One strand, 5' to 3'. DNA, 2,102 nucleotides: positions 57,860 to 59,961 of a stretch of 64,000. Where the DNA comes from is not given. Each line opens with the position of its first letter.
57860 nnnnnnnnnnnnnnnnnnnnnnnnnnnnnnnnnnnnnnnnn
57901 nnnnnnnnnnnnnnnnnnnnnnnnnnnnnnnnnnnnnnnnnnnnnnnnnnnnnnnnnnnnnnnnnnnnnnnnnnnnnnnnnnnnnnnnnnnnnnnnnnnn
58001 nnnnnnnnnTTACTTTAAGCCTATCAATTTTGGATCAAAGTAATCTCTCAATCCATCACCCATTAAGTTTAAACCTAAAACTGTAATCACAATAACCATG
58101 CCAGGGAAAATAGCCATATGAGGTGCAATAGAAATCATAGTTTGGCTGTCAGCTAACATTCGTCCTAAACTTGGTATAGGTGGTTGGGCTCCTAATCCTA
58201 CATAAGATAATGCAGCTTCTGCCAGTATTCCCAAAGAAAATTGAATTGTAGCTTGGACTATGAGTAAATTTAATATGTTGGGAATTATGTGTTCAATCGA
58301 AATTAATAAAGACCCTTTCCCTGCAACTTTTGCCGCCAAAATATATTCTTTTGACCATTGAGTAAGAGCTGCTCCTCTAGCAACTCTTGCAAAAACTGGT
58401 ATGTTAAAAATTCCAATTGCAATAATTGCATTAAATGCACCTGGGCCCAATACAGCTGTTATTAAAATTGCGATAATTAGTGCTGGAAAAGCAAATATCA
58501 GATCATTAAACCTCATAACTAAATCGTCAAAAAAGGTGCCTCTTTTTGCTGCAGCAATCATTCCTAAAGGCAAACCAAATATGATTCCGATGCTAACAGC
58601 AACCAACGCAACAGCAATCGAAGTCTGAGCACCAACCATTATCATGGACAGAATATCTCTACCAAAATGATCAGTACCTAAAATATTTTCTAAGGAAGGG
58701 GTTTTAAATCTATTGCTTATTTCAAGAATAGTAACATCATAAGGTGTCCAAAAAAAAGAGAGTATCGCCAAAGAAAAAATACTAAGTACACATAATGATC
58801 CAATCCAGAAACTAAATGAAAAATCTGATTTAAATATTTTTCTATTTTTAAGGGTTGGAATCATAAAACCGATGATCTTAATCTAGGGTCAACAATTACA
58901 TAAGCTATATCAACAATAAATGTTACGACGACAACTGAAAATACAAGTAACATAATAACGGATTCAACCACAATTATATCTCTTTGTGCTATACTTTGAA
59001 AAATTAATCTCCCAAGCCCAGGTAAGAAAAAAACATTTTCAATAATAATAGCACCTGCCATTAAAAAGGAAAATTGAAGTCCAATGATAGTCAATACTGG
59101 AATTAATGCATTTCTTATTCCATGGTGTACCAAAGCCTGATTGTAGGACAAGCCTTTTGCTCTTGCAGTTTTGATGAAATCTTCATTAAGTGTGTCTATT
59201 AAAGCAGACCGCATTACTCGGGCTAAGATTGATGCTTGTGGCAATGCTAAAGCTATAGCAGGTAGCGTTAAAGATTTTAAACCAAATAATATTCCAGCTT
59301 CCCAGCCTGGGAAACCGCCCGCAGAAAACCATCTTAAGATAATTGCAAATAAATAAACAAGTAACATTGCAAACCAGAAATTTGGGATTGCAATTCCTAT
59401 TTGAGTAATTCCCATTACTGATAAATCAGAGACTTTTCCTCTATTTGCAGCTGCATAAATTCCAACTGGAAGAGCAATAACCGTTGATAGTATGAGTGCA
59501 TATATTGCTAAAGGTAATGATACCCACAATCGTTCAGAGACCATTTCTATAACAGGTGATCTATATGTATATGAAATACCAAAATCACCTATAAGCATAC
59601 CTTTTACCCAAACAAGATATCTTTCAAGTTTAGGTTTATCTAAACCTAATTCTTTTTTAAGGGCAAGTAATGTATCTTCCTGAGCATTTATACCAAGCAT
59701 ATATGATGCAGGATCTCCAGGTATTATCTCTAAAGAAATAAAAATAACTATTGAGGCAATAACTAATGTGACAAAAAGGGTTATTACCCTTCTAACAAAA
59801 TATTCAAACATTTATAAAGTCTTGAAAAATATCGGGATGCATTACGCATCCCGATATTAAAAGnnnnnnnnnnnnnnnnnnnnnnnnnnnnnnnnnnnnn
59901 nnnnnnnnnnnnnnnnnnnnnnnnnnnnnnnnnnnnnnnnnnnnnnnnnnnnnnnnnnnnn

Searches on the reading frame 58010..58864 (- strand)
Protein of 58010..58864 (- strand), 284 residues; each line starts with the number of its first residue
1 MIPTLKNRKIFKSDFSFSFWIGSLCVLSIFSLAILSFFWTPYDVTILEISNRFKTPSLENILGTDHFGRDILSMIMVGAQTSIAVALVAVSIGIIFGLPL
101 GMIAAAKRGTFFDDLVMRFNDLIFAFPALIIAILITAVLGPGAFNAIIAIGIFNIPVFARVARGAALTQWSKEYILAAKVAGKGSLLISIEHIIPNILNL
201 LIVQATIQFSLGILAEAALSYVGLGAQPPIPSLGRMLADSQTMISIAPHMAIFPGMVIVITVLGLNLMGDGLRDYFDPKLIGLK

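Call 67: search_protein_families(library=pfam, max_evalue=0.00001, proteins=[window:58010-58864:-])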
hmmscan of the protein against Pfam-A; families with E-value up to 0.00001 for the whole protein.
window:58010-58864:- (284 aa): 1 family
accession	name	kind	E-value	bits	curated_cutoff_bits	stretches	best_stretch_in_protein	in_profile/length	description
PF00528.27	BPD_transp_1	-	3.8e-29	102.2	26.4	1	97-280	1-182/184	Binding-protein-dependent transport system inner membrane component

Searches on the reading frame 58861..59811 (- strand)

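Call 67: search_protein_families(library=pfam, max_evalue=0.00001, proteins=[window:58861-59811:-])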
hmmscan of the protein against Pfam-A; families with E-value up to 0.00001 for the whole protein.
window:58861-59811:- (316 aa): 2 families
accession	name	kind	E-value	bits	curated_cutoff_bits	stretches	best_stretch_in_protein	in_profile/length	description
PF00528.27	BPD_transp_1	-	3.6e-37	128.3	26.4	1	113-312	1-183/184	Binding-protein-dependent transport system inner membrane component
PF19300.4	BPD_transp_1_N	-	1.6e-13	51.3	23.8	1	1-82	1-94/114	Binding-prot-dependent transport system membrane comp, N-term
